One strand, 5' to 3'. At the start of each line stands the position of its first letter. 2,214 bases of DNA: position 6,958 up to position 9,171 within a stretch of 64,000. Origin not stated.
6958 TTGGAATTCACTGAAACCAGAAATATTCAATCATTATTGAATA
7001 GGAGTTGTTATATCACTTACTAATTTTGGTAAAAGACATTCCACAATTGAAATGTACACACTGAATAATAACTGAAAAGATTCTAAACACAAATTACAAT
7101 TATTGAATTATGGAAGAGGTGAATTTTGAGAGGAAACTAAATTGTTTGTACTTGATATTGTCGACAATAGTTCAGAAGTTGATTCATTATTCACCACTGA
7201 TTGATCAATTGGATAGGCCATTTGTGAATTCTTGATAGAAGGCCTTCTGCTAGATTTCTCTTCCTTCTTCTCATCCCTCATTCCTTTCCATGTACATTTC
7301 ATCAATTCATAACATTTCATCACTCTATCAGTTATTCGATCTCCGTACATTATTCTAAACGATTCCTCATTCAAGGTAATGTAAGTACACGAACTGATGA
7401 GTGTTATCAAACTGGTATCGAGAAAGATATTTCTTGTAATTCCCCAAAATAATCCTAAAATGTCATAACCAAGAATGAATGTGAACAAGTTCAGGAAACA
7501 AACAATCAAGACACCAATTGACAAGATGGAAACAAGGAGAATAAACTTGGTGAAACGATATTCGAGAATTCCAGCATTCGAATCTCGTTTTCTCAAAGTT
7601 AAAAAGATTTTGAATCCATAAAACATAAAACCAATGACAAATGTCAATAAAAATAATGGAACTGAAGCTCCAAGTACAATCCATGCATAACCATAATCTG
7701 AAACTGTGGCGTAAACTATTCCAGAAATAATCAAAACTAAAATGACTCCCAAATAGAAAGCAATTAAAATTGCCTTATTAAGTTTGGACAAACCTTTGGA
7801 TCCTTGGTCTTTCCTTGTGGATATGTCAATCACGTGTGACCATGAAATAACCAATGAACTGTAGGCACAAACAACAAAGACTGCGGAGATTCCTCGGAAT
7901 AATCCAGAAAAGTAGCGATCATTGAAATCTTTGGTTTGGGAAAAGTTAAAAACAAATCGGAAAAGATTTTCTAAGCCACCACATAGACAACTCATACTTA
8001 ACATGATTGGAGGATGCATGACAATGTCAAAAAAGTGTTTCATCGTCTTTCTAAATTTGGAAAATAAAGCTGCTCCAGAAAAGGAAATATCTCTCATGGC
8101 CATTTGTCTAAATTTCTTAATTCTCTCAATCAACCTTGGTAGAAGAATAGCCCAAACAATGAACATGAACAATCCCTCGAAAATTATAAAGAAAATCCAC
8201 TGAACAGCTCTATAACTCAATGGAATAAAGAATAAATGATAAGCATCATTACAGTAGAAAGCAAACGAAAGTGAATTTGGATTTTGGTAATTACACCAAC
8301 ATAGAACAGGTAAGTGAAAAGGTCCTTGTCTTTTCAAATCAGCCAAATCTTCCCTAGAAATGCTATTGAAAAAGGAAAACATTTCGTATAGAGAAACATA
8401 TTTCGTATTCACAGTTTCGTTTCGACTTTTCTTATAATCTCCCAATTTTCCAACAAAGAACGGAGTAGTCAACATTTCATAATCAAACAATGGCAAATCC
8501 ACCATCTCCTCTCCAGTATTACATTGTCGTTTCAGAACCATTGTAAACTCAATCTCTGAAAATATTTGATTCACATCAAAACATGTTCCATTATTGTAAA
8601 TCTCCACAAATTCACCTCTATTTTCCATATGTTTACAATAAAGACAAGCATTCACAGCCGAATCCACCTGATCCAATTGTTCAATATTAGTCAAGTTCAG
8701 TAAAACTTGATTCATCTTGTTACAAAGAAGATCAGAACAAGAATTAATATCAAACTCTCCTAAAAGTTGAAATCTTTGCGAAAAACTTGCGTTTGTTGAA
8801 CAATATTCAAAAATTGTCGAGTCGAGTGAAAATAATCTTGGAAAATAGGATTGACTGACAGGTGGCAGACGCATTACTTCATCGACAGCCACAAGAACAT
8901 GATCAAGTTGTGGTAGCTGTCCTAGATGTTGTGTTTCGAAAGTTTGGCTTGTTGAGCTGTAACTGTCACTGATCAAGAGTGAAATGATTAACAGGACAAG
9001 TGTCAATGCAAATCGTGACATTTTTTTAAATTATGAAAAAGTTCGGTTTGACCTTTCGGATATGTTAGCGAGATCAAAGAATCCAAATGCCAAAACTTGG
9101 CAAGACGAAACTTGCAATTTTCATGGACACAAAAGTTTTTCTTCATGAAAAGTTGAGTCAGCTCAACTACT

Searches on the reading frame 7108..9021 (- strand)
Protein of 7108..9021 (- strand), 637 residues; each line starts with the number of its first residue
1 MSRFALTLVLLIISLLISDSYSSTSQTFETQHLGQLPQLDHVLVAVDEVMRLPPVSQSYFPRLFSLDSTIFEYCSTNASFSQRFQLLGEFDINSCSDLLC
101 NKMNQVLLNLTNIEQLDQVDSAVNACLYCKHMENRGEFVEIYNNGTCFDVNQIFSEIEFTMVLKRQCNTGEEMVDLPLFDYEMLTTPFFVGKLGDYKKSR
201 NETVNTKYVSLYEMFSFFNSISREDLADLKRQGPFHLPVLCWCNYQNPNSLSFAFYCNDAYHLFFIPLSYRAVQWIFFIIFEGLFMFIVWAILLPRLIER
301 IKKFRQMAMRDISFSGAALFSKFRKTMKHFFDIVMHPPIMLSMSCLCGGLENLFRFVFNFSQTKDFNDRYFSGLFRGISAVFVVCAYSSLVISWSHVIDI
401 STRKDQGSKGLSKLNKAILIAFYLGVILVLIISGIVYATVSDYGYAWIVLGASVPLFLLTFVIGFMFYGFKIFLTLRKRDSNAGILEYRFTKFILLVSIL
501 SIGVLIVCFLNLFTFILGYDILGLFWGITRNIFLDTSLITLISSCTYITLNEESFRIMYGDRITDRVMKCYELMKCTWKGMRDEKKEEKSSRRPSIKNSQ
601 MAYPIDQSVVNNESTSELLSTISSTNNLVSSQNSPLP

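Call 5: search_protein_families(library=pfam, proteins=[window:7108-9021:-], max_evalue=1)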
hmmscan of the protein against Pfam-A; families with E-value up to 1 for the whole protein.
window:7108-9021:- (637 aa): 1 family
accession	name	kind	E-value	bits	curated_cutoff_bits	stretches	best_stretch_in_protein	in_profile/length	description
PF17087.10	HHV-5_US34A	-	0.17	12.5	27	0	471-504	3-34/64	Herpesvirus US34A protein family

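Call 13: find_encoding_contigs(protein=window:7111-9021:-, flank=10000)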
Protein window:7111-9021:- (637 aa): no gene with exactly this product is on record in the collection.

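Call 41: find_homologous_proteins(query=window:7111-9021:-, max_evalue=0.00001)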
Query window:7111-9021:- (637 aa): 8 proteins with E <= 0.00001 among 8000 candidates.
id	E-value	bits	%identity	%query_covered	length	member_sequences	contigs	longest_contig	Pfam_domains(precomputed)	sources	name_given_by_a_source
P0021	0.0e+0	1436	100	100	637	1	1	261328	-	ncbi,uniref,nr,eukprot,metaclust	ncbi:predicted protein [Naegleria gruberi]|uniref:Predicted protein n=1 Tax=Naegleria gruberi TaxID=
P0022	1.2e-113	399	37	95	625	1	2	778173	-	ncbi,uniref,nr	ncbi:hypothetical protein C9374_013417 [Naegleria lovaniensis]|uniref:Uncharacterized protein n=1 Ta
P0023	3.0e-110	387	37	95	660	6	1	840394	-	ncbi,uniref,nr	ncbi:hypothetical protein FDP41_013585 [Naegleria fowleri]|uniref:Uncharacterized protein n=1 Tax=Na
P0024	8.0e-99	350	35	98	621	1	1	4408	-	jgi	-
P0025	6.0e-96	340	35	86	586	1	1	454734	-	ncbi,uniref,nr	ncbi:hypothetical protein C9374_008876 [Naegleria lovaniensis]|uniref:Uncharacterized protein n=1 Ta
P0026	6.3e-96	340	35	85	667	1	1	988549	-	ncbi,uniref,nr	ncbi:hypothetical protein FDP41_010320 [Naegleria fowleri]|uniref:Uncharacterized protein n=1 Tax=Na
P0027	7.5e-96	340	38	81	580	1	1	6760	-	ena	-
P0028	1.1e-91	326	36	83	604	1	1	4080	-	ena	-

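Call 42: find_encoding_contigs(protein=P0021, flank=6000, max_places=2)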
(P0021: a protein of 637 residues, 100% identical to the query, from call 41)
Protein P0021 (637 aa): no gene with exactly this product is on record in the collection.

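Call 43: find_encoding_contigs(protein=P0022, flank=10000, max_places=2)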
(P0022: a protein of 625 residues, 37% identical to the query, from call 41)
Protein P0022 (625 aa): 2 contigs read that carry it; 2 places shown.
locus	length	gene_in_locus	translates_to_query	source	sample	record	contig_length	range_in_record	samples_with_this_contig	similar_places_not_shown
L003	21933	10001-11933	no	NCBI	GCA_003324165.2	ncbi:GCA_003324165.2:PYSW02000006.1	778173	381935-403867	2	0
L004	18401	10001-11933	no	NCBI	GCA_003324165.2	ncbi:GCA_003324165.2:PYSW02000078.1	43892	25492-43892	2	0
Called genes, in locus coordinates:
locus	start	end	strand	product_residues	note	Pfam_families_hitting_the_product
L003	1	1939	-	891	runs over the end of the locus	PF13205:Big_5 (faint), PF01835:MG2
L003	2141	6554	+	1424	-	PF03372:Exo_endo_phos, PF00078:RVT_1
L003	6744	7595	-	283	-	-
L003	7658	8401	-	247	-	-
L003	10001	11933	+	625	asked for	-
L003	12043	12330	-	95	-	-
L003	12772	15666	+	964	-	-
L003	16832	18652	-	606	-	-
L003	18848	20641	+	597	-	PF00646:F-box (weak), PF12937:F-box-like (weak)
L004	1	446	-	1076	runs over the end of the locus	PF00675:Peptidase_M16 (weak), PF05193:Peptidase_M16_C, PF08367:M16C_assoc, PF22516:PreP_C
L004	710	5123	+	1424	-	PF03372:Exo_endo_phos, PF00078:RVT_1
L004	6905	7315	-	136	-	-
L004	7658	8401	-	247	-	-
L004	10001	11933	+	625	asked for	-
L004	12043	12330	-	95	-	-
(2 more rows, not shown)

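Call 44: find_encoding_contigs(protein=P0023, flank=10000, max_places=2)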
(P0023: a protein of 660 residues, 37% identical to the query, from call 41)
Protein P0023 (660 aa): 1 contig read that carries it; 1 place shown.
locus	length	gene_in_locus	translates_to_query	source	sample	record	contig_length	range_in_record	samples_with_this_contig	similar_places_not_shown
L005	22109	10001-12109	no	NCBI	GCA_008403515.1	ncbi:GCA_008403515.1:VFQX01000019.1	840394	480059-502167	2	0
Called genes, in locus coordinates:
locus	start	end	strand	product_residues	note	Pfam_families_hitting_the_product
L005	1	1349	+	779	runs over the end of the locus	PF00620:RhoGAP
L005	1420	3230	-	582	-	PF12799:LRR_4 (faint), PF00560:LRR_1 (faint), PF13516:LRR_6 (faint), PF13855:LRR_8 (weak)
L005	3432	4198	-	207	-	PF01042:Ribonuc_L-PSP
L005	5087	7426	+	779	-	-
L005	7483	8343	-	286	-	-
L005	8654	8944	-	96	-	-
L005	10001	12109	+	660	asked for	-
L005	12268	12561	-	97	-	-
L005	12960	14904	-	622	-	-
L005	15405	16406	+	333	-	-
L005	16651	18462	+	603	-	PF00646:F-box (weak), PF12937:F-box-like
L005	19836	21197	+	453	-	PF24807:WD40_CDC20-Fz, PF25174:Beta-prop_THOC3, PF24814:WD40_Prp19, PF25168:Beta-prop_WDR36-Utp21_2nd, PF25175:Beta-prop_WDR5, PF24807:WD40_CDC20-Fz, PF25173:Beta-prop_WDR3_1st, PF23381:Beta-prop_IFT122_1st, +7 more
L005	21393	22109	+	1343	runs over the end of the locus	PF00501:AMP-binding, PF07993:NAD_binding_4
